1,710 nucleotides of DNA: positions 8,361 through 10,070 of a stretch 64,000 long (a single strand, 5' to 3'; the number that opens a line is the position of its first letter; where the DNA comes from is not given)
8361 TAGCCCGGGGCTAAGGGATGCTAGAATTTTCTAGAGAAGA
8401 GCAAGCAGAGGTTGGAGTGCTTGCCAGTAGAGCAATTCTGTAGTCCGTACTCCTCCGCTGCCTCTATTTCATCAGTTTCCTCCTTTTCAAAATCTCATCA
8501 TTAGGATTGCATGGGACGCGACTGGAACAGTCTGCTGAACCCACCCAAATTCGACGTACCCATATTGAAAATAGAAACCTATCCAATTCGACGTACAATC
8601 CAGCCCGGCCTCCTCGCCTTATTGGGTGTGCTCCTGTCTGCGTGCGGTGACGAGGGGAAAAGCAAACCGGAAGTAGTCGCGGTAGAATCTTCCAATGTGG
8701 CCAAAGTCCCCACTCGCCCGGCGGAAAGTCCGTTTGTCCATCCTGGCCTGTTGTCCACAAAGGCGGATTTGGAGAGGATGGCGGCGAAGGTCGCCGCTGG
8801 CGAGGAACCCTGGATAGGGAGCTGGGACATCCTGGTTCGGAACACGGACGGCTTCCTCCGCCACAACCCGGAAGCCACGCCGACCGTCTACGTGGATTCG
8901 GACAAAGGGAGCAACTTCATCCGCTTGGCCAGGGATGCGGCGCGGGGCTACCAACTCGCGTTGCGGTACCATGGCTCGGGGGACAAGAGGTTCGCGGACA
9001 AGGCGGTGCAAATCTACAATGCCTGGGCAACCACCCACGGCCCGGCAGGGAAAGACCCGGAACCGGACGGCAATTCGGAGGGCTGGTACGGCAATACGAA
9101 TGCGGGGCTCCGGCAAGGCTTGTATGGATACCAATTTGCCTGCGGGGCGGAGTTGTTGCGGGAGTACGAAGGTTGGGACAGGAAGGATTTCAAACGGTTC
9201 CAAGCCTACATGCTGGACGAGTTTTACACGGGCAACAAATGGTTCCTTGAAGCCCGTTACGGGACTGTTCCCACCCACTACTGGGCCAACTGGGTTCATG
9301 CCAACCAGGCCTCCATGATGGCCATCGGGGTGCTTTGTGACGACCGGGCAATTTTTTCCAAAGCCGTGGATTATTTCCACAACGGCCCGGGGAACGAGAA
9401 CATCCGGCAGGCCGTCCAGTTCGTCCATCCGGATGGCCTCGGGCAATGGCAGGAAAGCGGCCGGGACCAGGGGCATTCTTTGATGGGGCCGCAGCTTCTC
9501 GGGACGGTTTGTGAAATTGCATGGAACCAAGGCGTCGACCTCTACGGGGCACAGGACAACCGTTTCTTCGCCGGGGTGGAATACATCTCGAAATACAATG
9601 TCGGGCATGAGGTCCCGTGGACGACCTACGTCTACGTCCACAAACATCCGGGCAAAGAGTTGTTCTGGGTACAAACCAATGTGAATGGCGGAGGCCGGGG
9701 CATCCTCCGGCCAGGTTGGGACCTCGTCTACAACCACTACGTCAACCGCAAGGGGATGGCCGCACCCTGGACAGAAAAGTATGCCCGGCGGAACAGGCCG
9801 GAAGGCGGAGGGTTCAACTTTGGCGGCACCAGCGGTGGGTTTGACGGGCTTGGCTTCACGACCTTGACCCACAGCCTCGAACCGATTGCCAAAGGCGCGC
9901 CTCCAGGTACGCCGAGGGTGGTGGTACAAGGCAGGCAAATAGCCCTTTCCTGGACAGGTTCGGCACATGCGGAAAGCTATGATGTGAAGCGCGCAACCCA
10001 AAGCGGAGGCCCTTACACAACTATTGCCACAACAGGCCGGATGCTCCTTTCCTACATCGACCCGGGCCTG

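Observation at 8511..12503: Exported 1330-aa lipoprotein joining a polysaccharide-lyase-like domain, glycan-binding modules and an ADP-ribosylglycohydrolase-family domain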

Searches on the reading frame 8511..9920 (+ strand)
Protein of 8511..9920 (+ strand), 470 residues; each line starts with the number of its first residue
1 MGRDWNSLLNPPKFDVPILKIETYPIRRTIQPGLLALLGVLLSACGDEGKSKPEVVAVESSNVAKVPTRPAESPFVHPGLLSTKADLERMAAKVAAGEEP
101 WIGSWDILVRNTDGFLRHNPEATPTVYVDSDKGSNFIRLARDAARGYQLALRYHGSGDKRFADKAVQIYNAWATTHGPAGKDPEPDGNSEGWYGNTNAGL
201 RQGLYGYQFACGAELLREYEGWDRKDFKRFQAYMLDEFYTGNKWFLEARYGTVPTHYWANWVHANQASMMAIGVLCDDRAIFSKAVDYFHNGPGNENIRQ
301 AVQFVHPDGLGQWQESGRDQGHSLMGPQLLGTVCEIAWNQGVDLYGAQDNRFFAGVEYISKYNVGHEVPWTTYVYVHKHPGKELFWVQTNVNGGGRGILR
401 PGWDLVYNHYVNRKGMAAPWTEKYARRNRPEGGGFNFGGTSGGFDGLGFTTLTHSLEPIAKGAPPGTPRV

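Call 15: search_solved_structures(query=window:8661-9920:+, max_evalue=1, show_alignments=2)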
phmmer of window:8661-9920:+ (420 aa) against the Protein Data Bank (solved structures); distinct sequences matched with E-value up to 1: 1.
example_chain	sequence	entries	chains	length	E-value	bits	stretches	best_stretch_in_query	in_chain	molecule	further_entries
3nfv_A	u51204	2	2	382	0.27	13.1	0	97-124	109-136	alginate lyase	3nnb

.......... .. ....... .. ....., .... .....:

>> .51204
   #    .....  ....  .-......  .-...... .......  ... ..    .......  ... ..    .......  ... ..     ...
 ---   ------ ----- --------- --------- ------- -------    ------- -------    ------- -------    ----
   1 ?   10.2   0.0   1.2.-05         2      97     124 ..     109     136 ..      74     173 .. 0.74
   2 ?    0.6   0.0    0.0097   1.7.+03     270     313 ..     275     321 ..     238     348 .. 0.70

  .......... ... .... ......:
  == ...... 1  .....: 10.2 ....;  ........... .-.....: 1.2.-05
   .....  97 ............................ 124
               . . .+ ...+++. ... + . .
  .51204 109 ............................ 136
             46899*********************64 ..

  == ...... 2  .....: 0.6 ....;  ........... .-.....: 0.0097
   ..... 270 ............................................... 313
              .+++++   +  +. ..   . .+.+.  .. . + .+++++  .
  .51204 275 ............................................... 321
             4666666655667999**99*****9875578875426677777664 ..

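Call 39: predict_structure(alignment_id=A3)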
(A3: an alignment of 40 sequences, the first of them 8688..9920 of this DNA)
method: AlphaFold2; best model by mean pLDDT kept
length: 411 residues; sequences in the alignment: 40
mean_pLDDT: 89.8   pTM: 0.91
mean pLDDT of the five models: 89.8, 88.0, 87.0, 83.1, 82.7
residues with pLDDT >= 90: 301; 70-90: 75; 50-70: 26; < 50: 9
segments of 3 or more residues with pLDDT < 50: 8-11
pLDDT, mean of each block of 10 residues (from residue 1): 52 80 93 96 96 94 94 91 96 97 99 87 60 86 94 98 98 96 93 92 96 98 98 95 95 92 89 95 93 96 96 92 91 90 91 88 93 75 71 90 74 49
secondary structure, 60 per line:
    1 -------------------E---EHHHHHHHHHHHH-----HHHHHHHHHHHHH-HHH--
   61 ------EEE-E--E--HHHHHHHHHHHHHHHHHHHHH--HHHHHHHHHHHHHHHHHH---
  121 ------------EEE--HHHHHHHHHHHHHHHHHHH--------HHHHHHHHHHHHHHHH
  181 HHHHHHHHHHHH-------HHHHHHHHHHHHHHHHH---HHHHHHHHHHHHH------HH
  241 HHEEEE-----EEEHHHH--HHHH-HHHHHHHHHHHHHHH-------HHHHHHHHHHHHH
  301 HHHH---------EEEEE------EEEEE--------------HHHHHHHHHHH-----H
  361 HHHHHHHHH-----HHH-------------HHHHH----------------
elements in order: H25-36 H42-54 E67-69 H77-97 H100-117 E133-135 H138-156 H165-192 H200-216 H220-232 H239-242 E243-246 E252-254 H255-258 H261-264 H266-280 H288-304 E314-318 E325-329 H344-354 H360-369 H391-395

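Call 44: fold_search(model_id=the predicted structure, library=pdb)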
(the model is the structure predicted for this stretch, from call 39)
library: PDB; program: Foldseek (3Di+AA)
matches with E <= 10: 510; with E <= 0.001: 54
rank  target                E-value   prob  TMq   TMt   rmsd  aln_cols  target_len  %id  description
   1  3nfv                  8.8e-07  1.00  0.53  0.56   4.9       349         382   17  Crystal structure of an alginate lyase (BACOVA_01668) from Bacteroides ovatus at 1.95 A resolution (released 2010-07-28)
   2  7bjt_A                1.0e-06  1.00  0.54  0.32   8.6       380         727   12  Structure-function analysis of a new PL17 oligoalginate lyase from the marine bacterium Zobellia galactanivorans DsijT (released 2021-07-14)
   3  9irq_A                1.7e-06  1.00  0.56  0.35   7.2       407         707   13  Alginate lyase (Microbulbifer sp. ALW1) (released 2025-01-22)
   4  7bm6_A                2.0e-06  1.00  0.52  0.31   8.9       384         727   12  Structure-function analysis of a new PL17 oligoalginate lyase from the marine bacterium Zobellia galactanivorans DsijT (released 2021-07-14)
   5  8bdd_A                2.1e-06  1.00  0.55  0.34   8.0       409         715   14  Crystal structure of Bacteroides ovatus CP926 PL17 alginate lyase (released 2023-08-30)
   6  3nnb                  2.3e-06  1.00  0.52  0.56   5.2       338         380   17  Crystal structure of an alginate lyase (BACOVA_01668) from Bacteroides ovatus at 1.60 A resolution (released 2010-10-06)
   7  9o3q                  3.7e-06  1.00  0.59  0.43   5.7       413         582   12  Apo-structure of a chondroitinase (released 2025-06-11)
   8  1qaz                  7.0e-06  1.00  0.52  0.60   7.2       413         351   15  CRYSTAL STRUCTURE OF ALGINATE LYASE A1-III FROM SPHINGOMONAS SPECIES A1 AT 1.78A RESOLUTION (released 1999-07-19)
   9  6jp4_A                1.3e-05  1.00  0.50  0.28   4.6       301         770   16  Crystal structure of the catalytic domain of a multi-domain alginate lyase Dp0100 from thermophilic bacterium Defluvii (released 2019-10-30)
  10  3a0o_B                1.3e-05  1.00  0.55  0.33   6.5       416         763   14  Crystal structure of alginate lyase from Agrobacterium tumefaciens C58 (released 2010-03-31)
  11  9fi5_A                1.7e-05  1.00  0.52  0.56   6.7       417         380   12  Bacteroides ovatus polysaccharide lyase family 38 (BoPL38) mutant Y298F in complex tetramannuronic acid at pH 3.5 (released 2025-07-09)
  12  4ojz_B                2.1e-05  1.00  0.50  0.31   5.1       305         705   14  Crystal Structure of Alg17c Mutant Y258A Complexed with Alginate Trisaccharide (released 2014-01-29)
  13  4ok2_B                2.1e-05  1.00  0.50  0.31   4.4       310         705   13  Crystal Structure of Alg17c Mutant Y258A (released 2014-01-29)
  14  6jpn_A                2.3e-05  1.00  0.48  0.27   4.6       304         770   15  Crystal structure of the catalytic domain of a multi-domain alginate lyase Dp0100 from thermophilic bacterium Defluvii (released 2019-10-30)
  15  4f13_A                3.6e-05  1.00  0.44  0.50   5.4       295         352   14  Alginate lyase A1-III Y246F complexed with tetrasaccharide (released 2012-06-27)
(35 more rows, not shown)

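Call 45: search_solved_structures(query=A3, max_evalue=10, show_alignments=4)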
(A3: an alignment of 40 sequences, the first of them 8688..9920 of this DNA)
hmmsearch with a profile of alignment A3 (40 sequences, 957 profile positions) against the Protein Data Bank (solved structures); distinct sequences matched with E-value up to 10: 77 (the best 60 are shown).
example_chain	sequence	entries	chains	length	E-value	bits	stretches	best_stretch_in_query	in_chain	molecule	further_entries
5g56_A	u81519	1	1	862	4.5e-77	263.4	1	397-631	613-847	CARBOHYDRATE BINDING FAMILY 6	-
2yb7_A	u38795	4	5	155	4.2e-48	167.5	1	491-632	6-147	CARBOHYDRATE BINDING FAMILY 6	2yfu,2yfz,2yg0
7nsn_A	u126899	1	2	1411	3.5e-26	95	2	732-873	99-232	GH92 alpha-1,2-mannosidase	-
3mpc_A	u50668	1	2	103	9.2e-23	83.6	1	400-484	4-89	Fn3-like protein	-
8q6t_I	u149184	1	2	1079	1.4e-21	79.7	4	581-707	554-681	Titin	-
8g4l_bm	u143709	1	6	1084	8.6e-19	70.5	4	624-710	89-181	Titin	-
4yh7_A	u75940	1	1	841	1.4e-08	36.6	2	619-736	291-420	Receptor-type tyrosine-protein phosphatase delta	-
5j7k_A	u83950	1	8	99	1.2e-07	33.6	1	403-480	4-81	FN3con-a-lys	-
9vsf_A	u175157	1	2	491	1.7e-07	33.1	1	402-489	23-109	Beta-1,3-glucanase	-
4pbx_A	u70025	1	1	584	2.9e-07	32.3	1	619-724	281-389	Receptor-type tyrosine-protein phosphatase S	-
3lpw_A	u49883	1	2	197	5.3e-07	31.4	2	631-707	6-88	A77-A78 domain from Titin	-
8bvo_A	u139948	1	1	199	1.1e-06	30.4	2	627-712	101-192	Titin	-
8bxr_A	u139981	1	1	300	1.3e-06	30.2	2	627-716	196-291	Titin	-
4u3h_A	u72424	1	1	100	9e-06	27.4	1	393-482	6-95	FN3con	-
6ygn_A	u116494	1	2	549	1.7e-05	26.5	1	631-794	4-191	Titin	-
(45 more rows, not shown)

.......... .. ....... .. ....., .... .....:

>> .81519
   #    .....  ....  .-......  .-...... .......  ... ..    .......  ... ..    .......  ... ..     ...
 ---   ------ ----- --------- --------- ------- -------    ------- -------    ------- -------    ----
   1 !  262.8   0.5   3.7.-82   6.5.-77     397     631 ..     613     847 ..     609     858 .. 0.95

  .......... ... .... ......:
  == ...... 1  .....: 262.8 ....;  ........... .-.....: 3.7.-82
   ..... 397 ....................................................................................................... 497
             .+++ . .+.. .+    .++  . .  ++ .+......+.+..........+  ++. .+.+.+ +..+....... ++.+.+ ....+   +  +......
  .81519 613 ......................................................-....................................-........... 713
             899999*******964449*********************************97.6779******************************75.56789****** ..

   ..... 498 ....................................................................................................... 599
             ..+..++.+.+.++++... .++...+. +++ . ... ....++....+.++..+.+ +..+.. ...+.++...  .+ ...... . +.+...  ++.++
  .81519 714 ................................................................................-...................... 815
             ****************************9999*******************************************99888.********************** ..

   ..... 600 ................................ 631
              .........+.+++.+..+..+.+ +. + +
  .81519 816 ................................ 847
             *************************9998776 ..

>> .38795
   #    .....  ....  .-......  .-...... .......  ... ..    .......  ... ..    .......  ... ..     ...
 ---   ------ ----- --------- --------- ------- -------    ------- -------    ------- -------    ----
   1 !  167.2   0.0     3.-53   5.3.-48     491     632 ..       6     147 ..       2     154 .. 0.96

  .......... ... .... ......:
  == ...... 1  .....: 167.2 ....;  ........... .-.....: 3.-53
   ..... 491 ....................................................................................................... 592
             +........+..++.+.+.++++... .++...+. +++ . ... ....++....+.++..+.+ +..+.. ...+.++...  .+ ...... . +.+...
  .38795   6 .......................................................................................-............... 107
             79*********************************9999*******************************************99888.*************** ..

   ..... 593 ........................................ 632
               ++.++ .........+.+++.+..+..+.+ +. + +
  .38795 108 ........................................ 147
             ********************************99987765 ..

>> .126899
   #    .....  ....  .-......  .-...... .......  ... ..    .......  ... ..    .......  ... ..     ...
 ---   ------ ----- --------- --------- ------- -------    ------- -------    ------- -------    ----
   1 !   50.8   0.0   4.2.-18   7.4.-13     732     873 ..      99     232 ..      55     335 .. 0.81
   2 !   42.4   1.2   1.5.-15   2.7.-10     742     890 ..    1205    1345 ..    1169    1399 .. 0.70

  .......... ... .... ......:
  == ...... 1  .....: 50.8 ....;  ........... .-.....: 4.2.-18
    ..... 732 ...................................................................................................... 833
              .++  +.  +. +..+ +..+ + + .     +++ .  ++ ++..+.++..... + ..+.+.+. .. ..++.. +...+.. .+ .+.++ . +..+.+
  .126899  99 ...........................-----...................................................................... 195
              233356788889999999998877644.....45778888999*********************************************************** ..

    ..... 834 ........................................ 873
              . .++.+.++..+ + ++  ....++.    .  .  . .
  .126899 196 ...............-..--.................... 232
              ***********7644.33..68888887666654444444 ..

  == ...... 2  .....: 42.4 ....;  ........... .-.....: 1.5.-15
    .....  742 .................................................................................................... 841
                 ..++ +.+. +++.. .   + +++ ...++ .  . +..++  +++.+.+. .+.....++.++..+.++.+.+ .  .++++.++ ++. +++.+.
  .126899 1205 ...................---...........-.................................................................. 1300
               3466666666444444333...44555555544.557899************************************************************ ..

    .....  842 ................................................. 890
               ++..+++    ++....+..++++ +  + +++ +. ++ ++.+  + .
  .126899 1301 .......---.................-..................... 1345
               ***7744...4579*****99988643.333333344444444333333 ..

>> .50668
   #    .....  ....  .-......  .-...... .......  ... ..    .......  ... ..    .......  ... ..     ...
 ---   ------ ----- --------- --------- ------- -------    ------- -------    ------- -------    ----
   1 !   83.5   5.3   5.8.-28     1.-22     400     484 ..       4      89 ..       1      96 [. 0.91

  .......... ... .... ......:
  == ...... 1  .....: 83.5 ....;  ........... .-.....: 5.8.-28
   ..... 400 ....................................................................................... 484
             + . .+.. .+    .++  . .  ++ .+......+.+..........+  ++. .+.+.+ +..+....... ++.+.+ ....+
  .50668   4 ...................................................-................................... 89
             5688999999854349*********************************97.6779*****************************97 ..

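Call 68: search_protein_families(library=pfam, proteins=[window:8511-9920:+], max_evalue=5)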
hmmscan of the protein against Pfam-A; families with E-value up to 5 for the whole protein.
window:8511-9920:+ (470 aa): 1 family
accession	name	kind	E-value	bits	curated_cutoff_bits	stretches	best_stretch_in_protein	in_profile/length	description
PF05426.18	Alginate_lyase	-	3e-22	79.8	22.2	1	130-364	46-270/275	Alginate lyase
